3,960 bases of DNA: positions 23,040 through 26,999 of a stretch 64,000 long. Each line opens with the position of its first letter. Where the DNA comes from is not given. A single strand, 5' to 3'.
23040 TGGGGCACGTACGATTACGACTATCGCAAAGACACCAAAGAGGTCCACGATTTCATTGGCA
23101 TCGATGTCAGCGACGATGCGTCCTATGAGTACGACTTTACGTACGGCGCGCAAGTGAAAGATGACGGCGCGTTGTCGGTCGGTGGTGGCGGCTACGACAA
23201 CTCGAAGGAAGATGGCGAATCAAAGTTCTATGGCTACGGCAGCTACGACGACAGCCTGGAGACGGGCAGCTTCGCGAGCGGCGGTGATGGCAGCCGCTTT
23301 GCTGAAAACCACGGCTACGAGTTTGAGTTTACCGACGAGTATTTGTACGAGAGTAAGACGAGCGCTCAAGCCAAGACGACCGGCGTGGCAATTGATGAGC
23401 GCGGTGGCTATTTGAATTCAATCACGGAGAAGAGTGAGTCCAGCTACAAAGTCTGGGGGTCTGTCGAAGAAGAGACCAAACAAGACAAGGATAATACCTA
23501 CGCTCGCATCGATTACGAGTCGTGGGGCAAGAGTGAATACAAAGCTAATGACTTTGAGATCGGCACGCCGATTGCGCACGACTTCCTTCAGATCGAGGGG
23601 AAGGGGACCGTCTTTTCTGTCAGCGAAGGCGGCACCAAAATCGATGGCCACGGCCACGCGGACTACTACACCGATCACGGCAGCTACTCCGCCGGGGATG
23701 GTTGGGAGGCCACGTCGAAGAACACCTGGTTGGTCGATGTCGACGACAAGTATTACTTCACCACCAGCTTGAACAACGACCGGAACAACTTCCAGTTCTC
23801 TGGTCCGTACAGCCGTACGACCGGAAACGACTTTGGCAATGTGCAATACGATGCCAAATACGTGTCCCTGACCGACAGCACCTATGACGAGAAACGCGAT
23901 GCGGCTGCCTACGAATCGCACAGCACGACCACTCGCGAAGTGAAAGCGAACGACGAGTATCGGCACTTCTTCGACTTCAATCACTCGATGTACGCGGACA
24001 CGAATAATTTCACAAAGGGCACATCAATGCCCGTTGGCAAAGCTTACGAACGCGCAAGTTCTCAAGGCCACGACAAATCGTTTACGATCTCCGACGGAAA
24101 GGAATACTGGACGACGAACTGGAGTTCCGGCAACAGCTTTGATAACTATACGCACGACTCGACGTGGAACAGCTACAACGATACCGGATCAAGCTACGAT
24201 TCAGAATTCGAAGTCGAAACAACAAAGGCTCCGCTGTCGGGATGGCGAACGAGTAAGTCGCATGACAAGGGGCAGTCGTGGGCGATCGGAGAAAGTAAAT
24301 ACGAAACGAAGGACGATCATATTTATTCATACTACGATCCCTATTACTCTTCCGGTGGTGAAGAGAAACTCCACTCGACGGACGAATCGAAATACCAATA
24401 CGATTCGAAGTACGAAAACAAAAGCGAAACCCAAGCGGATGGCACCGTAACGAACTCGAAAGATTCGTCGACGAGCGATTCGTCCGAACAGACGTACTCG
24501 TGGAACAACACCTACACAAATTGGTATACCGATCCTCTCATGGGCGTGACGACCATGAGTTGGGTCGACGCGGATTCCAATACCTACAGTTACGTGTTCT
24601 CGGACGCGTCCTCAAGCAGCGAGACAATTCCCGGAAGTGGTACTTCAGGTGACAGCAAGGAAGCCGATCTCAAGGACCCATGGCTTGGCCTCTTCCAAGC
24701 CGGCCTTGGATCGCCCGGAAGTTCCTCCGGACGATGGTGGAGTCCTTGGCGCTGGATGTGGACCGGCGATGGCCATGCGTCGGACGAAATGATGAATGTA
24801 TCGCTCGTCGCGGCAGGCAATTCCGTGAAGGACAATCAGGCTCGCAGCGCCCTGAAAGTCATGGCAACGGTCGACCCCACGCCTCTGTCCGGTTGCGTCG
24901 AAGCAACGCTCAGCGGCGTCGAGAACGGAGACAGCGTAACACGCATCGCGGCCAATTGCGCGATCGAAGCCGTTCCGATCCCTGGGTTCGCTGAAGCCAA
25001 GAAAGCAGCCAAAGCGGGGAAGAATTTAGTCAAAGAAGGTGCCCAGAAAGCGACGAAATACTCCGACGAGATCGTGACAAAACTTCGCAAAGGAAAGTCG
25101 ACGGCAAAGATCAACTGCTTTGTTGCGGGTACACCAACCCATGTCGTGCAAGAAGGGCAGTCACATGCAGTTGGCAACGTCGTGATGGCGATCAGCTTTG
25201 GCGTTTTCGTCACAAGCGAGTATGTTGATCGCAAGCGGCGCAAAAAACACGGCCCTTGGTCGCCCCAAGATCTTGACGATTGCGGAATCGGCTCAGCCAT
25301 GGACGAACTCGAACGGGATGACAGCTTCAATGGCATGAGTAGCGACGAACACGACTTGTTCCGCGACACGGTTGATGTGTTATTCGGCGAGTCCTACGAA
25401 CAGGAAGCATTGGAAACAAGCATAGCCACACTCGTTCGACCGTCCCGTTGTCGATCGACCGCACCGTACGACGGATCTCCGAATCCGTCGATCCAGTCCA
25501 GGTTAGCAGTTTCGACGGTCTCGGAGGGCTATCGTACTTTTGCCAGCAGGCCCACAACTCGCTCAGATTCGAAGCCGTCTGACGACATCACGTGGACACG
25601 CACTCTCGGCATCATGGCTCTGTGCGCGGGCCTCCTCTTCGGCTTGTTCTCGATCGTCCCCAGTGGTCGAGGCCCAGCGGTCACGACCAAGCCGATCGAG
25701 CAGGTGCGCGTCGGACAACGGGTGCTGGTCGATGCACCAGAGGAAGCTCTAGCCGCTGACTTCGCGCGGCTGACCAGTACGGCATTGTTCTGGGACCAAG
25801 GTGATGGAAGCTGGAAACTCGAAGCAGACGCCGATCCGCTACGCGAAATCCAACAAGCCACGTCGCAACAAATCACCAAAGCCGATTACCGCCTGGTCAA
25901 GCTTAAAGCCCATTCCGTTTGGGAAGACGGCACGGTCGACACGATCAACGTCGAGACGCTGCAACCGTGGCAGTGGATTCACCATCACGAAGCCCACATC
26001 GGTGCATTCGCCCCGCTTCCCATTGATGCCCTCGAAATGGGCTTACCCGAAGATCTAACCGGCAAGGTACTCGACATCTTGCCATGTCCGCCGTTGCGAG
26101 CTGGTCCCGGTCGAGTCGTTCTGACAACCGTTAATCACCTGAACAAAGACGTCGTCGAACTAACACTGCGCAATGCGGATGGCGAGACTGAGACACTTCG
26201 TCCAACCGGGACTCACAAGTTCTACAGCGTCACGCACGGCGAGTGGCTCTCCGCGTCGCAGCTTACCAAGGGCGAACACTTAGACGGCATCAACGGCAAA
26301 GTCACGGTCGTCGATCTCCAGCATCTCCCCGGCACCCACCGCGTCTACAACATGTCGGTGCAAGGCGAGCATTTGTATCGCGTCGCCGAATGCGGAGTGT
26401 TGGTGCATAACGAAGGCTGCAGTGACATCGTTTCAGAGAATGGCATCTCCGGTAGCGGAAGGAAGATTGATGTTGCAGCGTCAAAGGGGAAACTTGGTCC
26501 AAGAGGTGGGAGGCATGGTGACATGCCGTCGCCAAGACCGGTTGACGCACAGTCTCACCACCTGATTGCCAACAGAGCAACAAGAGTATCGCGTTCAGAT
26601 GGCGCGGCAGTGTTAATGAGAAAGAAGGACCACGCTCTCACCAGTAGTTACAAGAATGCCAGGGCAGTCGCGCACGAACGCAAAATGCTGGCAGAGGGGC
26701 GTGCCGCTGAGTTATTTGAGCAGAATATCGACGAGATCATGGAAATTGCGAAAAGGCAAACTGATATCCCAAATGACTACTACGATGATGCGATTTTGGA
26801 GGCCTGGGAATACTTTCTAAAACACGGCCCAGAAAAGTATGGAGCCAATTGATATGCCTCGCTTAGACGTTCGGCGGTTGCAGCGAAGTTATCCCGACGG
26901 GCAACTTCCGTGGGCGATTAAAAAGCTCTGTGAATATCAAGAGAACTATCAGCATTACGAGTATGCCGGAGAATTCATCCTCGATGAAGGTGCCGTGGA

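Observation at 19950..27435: Giant Hint-domain polymorphic toxin with an SHH/AHH-like C-terminal module and adjacent SUKH-like immunity gene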

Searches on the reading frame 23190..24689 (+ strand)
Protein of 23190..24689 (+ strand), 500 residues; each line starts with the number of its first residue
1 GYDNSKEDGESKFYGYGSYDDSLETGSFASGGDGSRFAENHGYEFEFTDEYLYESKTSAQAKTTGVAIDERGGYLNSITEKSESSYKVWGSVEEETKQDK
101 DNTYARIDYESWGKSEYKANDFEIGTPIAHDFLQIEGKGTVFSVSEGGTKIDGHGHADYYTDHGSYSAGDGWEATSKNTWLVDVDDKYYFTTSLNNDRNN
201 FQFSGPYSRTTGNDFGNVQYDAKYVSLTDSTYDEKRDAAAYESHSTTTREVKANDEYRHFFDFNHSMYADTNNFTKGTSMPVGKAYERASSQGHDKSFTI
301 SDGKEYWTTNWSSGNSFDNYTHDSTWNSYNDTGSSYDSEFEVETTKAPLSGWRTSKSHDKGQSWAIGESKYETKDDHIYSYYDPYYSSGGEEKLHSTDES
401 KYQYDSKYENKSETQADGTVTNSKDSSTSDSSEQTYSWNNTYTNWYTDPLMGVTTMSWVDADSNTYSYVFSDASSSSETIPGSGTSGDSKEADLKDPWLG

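Call 69: search_protein_families(library=pfam, proteins=[window:23190-24689:+], max_evalue=10)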
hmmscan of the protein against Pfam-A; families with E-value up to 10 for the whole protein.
window:23190-24689:+ (500 aa): 1 family
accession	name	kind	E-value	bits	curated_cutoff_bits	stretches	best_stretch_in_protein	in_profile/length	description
PF02258.22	SLT_beta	-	0.095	13.2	27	1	294-312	17-36/70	Shiga-like toxin beta subunit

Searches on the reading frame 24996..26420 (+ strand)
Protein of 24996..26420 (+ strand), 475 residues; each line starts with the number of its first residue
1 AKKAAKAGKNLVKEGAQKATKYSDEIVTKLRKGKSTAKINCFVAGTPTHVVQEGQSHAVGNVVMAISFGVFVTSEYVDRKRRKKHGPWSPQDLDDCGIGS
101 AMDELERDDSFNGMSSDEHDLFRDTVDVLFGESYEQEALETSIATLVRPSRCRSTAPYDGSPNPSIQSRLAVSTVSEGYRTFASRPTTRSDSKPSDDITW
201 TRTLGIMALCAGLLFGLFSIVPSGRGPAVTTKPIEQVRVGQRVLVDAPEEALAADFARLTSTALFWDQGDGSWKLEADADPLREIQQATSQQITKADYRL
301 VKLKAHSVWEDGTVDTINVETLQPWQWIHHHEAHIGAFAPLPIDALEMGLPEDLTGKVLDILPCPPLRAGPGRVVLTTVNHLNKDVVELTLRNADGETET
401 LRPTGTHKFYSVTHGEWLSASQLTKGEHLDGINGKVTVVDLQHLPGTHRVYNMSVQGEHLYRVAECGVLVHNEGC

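Call 42: search_protein_families(library=pfam, proteins=[window:24996-26420:+], max_evalue=1)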
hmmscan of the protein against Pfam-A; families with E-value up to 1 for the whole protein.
window:24996-26420:+ (475 aa): 2 families
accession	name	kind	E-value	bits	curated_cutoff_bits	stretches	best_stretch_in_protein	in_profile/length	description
PF07591.16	PT-HINT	-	3.4e-10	40.7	27.7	1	375-473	35-137/137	Pretoxin HINT domain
PF18340.7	TraI_2B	-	0.19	12.1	26.7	1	378-413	37-72/79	DNA relaxase TraI 2B/2B-like domain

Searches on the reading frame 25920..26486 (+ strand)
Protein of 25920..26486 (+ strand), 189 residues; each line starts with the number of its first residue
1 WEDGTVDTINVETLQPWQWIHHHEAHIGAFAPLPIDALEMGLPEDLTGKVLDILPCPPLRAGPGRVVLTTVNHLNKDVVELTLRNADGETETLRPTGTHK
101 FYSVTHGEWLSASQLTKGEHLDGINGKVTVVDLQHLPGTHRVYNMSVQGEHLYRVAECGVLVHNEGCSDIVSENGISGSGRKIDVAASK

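Call 20: find_related_loci(query=window:25920-26486:+, collection=genome_contigs, flank=10000)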
Query window:25920-26486:+ (189 aa) in genome_contigs; peptide patterns used: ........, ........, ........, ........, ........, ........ (x = any residue, [..] = any of these).
34 stretches matched a pattern, but none encodes a relative of the query by tblastn (E <= 1e-3).

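Call 21: find_related_loci(query=A2, collection=genome_contigs, flank=10000)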
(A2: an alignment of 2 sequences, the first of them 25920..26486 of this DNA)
Query A2 (189 aa) in genome_contigs; peptide patterns used: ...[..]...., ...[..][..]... (x = any residue, [..] = any of these).
24 stretches matched a pattern; 4 encode a relative of the query (tblastn E <= 1e-3); 4 distinct loci.
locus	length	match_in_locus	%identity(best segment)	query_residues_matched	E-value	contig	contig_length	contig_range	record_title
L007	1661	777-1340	78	1-189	2e-111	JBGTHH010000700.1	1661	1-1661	MAG: Pirellulaceae bacterium isolate JTS-RE234 k141_6557947, whole genome shotgun sequence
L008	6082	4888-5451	77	1-189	6e-102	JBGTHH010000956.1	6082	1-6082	MAG: Pirellulaceae bacterium isolate JTS-RE234 k141_11352922, whole genome shotgun sequence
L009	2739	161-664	75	1-168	5e-88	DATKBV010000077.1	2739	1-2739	MAG TPA_asm: Pirellulaceae bacterium isolate SMAG_U14429 k141_807449, whole genome shotgun sequence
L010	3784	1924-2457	68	1-178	5e-84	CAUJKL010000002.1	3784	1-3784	MAG: Planctomycetota bacterium isolate KLAP164 genome assembly, contig: KLAP164_539721, whole genome shotgun sequence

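Call 35: search_protein_families(library=pfam, proteins=[L007:1329-1649:+, L008:5440-5868:+, L009:650-1156:+, L010:2440-2781:+, L010:2829-3455:+, L009:1131-1628:+], max_evalue=10)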
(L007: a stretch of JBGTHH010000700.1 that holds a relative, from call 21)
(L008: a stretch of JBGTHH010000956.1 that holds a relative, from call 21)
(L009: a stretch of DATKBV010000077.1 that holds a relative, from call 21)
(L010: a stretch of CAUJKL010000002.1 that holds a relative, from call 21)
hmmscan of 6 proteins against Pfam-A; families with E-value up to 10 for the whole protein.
L007:1329-1649:+ (107 aa): 1 family
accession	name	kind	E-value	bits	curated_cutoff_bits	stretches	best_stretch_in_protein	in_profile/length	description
PF11429.13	Colicin_D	-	6.3e-15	55.7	25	1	13-91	1-77/84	Colicin D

L008:5440-5868:+ (143 aa): 0 families

L009:650-1156:+ (169 aa): 1 family
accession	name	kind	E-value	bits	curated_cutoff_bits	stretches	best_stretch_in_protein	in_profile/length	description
PF15059.11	Speriolin_C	-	0.33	11.3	27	1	29-64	80-115/148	Speriolin C-terminus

L010:2440-2781:+ (114 aa): 1 family
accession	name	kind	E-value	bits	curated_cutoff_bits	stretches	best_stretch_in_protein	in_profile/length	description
PF14412.12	AHH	-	8.9e-13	48.7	22.3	1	5-99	12-108/111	A nuclease family of the HNH/ENDO VII superfamily with conserved AHH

L010:2829-3455:+ (209 aa): 1 family
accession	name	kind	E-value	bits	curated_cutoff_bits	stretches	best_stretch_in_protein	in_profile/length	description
PF07791.16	Imm11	-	4.4e-10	39.6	22.1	1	96-183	105-192/194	Immunity protein family (Imm11)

L009:1131-1628:+ (166 aa): 2 families
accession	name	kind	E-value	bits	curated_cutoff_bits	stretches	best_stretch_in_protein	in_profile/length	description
PF20321.3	DUF6616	-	0.084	13.6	27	1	79-136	12-69/111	Family of unknown function (DUF6616)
PF25240.1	PUB2_N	-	0.094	13.1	29.5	1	66-103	53-89/140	PUB2-like, N-terminal domain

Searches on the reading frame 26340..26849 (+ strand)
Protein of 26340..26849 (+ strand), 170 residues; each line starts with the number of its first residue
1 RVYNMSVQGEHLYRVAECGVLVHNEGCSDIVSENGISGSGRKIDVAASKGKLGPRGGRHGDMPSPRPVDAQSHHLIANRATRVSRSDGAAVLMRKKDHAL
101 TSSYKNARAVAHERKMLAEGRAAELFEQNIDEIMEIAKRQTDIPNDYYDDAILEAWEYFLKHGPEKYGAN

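Call 6: search_protein_families(library=pfam, proteins=[window:26412-26849:+], max_evalue=1)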
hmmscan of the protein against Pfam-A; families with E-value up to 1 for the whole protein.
window:26412-26849:+ (146 aa): 1 family
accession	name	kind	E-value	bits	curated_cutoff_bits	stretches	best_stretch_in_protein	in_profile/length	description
PF01676.23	Metalloenzyme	-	0.17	11.8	24.3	1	75-118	149-192/252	Metalloenzyme superfamily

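Call 7: search_protein_families(library=ncbifam, proteins=[window:26412-26849:+], max_evalue=1)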
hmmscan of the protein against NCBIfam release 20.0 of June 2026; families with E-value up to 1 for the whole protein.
window:26412-26849:+ (146 aa): 0 families

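Call 9: find_homologous_proteins(query=window:26340-26849:+, max_evalue=0.01)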
Query window:26340-26849:+ (170 aa): 2 proteins with E <= 0.01 among 72 candidates.
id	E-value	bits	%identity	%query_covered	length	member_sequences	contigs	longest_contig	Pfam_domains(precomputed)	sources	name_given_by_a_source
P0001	1.3e-32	131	70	52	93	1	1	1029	-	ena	-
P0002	1.9e-10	59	71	29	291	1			PF07591.16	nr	nr:hypothetical protein [Planctomycetota bacterium]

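Call 12: search_protein_families(library=pfam, proteins=[P0002, P0001], max_evalue=0.01)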
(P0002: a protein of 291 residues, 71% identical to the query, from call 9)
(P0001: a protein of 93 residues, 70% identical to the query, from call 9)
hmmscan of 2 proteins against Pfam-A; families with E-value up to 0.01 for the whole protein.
P0002 (291 aa): 1 family
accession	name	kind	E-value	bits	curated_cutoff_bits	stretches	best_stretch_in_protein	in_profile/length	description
PF07591.16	PT-HINT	-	8.6e-13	49.2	27.7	1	62-160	35-137/137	Pretoxin HINT domain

P0001 (93 aa): 0 families

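Call 13: find_encoding_contigs(protein=P0001, flank=5000)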
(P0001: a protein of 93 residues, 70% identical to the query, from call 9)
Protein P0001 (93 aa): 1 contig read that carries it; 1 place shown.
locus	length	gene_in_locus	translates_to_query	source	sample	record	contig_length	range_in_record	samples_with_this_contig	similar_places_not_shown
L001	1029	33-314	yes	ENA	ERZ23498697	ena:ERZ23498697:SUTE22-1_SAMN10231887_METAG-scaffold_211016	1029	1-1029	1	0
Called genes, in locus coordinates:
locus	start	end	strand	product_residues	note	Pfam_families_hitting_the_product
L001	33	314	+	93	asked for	-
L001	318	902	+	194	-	-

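Call 27: search_protein_representatives(protein=window:26412-26849:+)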
Query: 146 residues. Proteins with E-value up to 0.001 (for the whole library): 117; up to 1e-10: 3; up to 1e-30: 2. The best 117 are listed.
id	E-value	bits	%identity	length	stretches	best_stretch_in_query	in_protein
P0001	2.5e-33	131.5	70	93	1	59-146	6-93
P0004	8.5e-32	126.6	53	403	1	28-143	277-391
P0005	1.1e-15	74.3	57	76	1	76-138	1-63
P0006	4.2e-08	49.8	35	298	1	20-138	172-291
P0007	1.1e-07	48.5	38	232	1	30-136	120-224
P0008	1.4e-07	48.1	33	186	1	15-136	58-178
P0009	2.1e-07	47.5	41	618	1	11-110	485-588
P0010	3.6e-07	46.8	36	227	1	25-137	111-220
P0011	7.4e-07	45.8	39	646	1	18-137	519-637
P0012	1.1e-06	45.2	31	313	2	26-113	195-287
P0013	1.5e-06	44.8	39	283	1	31-136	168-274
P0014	1.6e-06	44.7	39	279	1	19-137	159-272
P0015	2.2e-06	44.3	41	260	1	25-134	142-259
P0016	3.2e-06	43.7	37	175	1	24-134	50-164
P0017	3.3e-06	43.7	39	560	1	23-134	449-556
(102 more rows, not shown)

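Call 30: search_protein_families(library=pfam, alignment_id=A3, max_evalue=0.01)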
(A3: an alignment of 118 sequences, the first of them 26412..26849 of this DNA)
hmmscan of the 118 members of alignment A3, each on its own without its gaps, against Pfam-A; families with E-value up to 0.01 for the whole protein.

A. member 1, window:26412-26849:+ (146 aa): 0 families

B. families by the number of members that match (of 118 scanned): 21 families
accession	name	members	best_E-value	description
PF07591.16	PT-HINT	7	4.4e-22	Pretoxin HINT domain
PF05203.21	Hom_end_hint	2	3.6e-08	Hom_end-associated Hint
PF14890.11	Intein_splicing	2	1.7e-06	Intein splicing domain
PF25023.1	TEN_YD-shell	2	4.4e-05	Teneurin YD-shell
PF05860.19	TPS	1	8e-37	TPS secretion domain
PF13665.11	Tox-PAAR-like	1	3.6e-24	Toxin PAAR-like domain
PF05593.20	RHS_repeat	1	2.4e-15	RHS Repeat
PF13332.12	Fil_haemagg_2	1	2.7e-13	Hemagglutinin repeat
PF04830.18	DUF637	1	1.4e-11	Possible hemagglutinin (DUF637)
PF01839.29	FG-GAP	1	3.4e-10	FG-GAP repeat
PF20106.4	DUF6496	1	1.6e-07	Family of unknown function (DUF6496)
PF01079.26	Hint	1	5e-07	Hint module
PF12256.14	TcdB_toxin_midN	1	3e-06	Insecticide toxin TcdB middle/N-terminal region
PF13517.12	FG-GAP_3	1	6e-06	FG-GAP-like repeat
PF03444.21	HrcA_DNA-bdg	1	4.5e-05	Winged helix-turn-helix transcription repressor, HrcA DNA-binding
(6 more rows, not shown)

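Call 35: search_protein_families(library=pfam, proteins=[P0002], max_evalue=10)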
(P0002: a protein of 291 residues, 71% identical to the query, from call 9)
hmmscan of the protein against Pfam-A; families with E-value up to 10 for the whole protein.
P0002 (291 aa): 1 family
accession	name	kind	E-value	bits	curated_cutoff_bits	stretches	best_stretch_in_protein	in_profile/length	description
PF07591.16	PT-HINT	-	8.6e-13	49.2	27.7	1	62-160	35-137/137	Pretoxin HINT domain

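Call 62: search_protein_families(library=pfam, proteins=[L001:318-899:+], max_evalue=10)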
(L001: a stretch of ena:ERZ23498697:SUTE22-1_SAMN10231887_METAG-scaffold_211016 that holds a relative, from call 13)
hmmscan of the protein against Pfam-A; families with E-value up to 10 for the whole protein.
L001:318-899:+ (194 aa): 2 families
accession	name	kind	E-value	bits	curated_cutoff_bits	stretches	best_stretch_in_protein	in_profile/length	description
PF09346.15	SMI1_KNR4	-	0.018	16.1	25.4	1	44-113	61-123/125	SMI1 / KNR4 family (SUKH-1)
PF14568.11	SUKH_6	-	0.027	15.4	27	1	50-113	57-119/119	SMI1-KNR4 cell-wall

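Call 93: find_encoding_contigs(protein=P0004, flank=4000, max_places=3)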
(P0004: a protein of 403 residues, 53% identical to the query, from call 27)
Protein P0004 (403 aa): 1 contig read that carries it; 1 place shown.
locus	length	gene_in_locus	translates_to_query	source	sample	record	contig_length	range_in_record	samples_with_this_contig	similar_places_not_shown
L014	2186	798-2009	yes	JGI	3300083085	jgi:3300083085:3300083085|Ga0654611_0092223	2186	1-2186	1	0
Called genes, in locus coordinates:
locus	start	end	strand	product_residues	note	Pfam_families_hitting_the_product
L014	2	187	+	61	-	?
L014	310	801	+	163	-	-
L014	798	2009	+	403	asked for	PF07591:PT-HINT (weak)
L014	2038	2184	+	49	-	?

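Call 108: find_encoding_contigs(protein=P0016, flank=3000, max_places=1)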
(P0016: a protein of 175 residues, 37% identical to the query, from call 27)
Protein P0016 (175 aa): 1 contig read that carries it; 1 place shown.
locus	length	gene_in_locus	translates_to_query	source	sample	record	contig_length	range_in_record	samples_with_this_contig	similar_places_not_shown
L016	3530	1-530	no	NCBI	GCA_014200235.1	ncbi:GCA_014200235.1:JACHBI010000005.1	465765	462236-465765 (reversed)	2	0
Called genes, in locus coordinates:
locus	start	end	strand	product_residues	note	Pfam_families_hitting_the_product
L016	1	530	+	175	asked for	?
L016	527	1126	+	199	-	-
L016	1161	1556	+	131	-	-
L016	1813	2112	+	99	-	PF05488:PAAR_motif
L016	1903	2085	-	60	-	-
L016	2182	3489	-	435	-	PF07690:MFS_1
